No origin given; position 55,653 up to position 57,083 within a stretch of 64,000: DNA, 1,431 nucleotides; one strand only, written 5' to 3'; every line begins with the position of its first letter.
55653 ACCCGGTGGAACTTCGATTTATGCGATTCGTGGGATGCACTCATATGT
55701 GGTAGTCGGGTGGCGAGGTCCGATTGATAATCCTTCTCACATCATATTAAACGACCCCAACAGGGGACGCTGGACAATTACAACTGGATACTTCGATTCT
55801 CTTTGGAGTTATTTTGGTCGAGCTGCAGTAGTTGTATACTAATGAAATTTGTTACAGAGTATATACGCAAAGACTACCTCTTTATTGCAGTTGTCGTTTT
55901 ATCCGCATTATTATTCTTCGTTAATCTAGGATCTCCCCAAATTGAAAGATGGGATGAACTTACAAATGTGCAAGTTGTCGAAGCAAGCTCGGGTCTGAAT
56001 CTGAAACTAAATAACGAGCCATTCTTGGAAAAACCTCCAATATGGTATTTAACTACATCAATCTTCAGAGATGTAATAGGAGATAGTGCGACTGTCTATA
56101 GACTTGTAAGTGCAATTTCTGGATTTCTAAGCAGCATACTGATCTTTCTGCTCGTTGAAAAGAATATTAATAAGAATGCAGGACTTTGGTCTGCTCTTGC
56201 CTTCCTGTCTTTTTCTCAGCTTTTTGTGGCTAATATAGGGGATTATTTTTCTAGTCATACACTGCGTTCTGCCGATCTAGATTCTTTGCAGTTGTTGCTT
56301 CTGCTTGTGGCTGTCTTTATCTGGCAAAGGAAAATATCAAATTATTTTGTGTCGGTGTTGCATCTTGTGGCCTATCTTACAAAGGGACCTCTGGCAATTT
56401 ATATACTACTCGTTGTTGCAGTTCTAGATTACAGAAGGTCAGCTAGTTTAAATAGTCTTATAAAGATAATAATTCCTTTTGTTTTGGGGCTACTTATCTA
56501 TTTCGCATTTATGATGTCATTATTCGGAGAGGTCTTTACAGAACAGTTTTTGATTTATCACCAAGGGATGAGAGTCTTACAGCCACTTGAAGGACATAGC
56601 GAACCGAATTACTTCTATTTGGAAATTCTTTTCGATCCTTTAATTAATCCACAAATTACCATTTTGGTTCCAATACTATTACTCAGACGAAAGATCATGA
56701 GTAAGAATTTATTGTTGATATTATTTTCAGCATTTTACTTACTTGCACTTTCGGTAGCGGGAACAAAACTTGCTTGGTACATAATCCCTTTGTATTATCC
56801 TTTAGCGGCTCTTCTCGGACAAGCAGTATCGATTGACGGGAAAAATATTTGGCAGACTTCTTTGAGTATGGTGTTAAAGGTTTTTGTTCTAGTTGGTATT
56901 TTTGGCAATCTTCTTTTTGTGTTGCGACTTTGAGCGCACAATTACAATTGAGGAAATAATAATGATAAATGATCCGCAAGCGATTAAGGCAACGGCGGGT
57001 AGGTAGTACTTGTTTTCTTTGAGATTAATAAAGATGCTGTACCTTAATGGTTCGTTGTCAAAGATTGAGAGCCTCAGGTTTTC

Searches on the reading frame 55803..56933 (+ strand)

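Call 26: search_protein_families(library=pfam, proteins=[window:55803-56933:+], max_evalue=0.01)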
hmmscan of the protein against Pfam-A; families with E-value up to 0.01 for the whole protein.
window:55803-56933:+ (376 aa): 1 family
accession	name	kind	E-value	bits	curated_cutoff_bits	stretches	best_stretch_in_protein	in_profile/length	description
PF13231.12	PMT_2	-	6.3e-07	30.2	26.1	1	77-232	2-150/160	Dolichyl-phosphate-mannose-protein mannosyltransferase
